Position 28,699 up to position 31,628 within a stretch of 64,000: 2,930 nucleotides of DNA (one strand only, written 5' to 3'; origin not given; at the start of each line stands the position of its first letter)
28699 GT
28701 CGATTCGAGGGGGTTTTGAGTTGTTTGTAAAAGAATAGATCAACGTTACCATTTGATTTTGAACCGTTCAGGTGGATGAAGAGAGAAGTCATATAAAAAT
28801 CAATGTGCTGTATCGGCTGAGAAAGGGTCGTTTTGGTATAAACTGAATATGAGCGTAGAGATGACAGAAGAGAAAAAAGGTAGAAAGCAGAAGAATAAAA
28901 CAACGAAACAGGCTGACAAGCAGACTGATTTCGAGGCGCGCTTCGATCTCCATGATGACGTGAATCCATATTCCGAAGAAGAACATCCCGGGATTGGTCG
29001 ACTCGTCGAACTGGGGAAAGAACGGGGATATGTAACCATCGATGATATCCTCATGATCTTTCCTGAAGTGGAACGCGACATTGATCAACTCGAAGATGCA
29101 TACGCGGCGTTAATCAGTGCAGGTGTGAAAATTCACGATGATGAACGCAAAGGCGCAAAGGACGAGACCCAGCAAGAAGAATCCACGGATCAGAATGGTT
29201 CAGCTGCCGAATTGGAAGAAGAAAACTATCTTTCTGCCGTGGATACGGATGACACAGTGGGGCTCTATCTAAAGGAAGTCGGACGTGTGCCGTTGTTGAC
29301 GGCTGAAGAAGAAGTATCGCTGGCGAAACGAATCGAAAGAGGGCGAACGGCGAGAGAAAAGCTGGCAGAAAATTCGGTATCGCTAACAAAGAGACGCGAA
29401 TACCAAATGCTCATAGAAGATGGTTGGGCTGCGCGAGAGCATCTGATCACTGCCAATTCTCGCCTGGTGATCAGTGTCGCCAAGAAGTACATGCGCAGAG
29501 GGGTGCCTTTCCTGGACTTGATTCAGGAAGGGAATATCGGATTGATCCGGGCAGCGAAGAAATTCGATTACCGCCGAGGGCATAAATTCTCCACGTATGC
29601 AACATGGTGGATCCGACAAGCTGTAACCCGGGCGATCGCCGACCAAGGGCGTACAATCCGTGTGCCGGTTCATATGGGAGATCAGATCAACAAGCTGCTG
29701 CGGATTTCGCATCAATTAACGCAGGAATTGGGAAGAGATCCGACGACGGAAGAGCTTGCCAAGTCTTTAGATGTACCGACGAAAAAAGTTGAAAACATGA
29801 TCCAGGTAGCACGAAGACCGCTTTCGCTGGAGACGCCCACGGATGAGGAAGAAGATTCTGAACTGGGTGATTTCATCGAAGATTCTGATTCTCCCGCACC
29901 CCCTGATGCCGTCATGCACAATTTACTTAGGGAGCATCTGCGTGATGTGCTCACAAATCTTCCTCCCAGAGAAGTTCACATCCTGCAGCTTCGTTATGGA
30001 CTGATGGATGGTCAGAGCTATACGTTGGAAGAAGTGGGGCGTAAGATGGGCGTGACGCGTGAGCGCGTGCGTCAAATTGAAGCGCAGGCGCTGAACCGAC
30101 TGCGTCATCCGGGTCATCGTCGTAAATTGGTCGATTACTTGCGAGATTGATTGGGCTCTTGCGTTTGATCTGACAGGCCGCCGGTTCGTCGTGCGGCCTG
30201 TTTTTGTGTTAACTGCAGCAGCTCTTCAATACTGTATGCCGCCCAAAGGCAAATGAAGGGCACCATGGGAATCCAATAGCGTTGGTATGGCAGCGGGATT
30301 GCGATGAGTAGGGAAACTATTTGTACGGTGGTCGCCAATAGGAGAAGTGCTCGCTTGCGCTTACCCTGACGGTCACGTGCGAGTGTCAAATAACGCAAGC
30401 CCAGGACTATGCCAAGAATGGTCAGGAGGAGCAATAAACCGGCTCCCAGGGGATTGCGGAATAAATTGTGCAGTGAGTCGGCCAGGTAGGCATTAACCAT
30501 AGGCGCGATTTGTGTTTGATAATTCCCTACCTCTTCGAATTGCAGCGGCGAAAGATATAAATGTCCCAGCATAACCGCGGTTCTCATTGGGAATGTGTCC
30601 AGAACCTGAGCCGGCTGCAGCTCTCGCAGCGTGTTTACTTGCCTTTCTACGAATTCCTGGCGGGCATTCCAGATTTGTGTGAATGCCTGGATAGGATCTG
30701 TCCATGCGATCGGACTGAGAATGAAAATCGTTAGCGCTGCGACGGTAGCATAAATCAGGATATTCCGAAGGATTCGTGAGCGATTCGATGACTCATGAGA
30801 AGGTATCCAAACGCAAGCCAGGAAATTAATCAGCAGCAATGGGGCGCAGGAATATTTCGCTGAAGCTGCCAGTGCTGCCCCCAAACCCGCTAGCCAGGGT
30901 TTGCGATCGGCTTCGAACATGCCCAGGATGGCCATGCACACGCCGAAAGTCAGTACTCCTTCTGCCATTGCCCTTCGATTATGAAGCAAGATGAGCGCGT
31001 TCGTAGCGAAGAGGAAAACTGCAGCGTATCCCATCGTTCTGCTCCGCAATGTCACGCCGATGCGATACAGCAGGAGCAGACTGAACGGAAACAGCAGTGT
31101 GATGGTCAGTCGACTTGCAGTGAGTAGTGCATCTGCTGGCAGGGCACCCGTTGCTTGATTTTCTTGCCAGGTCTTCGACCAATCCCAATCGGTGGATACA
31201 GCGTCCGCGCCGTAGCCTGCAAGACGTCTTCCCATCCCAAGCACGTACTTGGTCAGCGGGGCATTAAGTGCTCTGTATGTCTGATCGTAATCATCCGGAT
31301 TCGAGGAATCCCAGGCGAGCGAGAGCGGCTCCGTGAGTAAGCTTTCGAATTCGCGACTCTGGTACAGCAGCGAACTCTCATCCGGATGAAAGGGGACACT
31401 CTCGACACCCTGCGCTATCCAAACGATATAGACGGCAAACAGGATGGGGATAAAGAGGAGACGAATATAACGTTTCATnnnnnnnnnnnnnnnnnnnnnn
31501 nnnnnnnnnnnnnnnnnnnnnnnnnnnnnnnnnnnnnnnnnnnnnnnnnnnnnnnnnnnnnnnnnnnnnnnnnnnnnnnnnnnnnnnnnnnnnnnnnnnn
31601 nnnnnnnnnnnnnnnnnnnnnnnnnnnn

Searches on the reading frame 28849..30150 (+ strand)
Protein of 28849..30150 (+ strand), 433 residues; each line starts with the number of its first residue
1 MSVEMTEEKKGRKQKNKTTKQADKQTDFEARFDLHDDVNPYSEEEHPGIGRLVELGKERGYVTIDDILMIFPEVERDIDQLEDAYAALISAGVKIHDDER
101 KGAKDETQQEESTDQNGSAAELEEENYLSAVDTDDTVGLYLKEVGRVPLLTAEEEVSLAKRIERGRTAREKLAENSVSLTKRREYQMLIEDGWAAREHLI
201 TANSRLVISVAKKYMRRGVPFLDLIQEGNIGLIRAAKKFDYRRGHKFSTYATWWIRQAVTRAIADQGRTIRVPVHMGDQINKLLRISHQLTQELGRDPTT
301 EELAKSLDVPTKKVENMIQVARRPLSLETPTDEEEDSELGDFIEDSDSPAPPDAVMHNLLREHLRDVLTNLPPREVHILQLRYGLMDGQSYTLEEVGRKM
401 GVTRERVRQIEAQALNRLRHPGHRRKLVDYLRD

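Call 6: search_protein_families(library=pfam, proteins=[window:28849-30150:+], max_evalue=0.01)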
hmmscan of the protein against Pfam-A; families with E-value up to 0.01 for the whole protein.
window:28849-30150:+ (433 aa): 6 families
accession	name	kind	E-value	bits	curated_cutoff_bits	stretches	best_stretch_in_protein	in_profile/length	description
PF04539.22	Sigma70_r3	-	1.9e-27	95.6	25.3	1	279-354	2-77/78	Sigma-70 region 3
PF04542.20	Sigma70_r2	-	4.7e-23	81.2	24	1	199-269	1-71/71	Sigma-70 region 2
PF04545.22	Sigma70_r4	-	4.9e-20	71.2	24.1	1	368-420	2-50/50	Sigma-70, region 4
PF00140.25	Sigma70_r1_2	-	2.8e-16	59.6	22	1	135-166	1-32/34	Sigma-70 factor, region 1.2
PF03979.19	Sigma70_r1_1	-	1e-11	45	22.5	1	48-115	6-76/81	Sigma-70 factor, region 1.1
PF21531.3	Rv2175c_wHTH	-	0.0095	16.3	27.1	0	389-410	14-35/57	DNA-binding protein Rv2175c, wHTH domain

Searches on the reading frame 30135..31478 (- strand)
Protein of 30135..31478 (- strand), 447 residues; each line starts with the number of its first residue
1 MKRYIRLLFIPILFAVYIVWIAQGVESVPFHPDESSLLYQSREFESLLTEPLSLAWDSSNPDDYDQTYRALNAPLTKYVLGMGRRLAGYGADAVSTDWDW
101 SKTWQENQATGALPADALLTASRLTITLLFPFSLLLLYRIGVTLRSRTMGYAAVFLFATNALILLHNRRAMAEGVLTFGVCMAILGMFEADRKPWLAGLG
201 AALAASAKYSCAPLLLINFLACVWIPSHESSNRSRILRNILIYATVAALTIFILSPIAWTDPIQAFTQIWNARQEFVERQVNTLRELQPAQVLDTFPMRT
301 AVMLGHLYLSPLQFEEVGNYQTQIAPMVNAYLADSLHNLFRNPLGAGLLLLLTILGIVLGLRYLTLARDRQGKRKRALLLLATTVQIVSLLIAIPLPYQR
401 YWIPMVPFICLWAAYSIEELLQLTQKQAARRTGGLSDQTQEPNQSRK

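Call 6: search_protein_families(library=pfam, proteins=[window:30135-31478:-], max_evalue=0.01)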
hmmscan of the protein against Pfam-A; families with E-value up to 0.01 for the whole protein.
window:30135-31478:- (447 aa): 1 family
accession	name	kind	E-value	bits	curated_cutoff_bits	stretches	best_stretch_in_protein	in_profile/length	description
PF02366.24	PMT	-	9.7e-06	25.7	22.7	1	71-254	44-228/245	Dolichyl-phosphate-mannose-protein mannosyltransferase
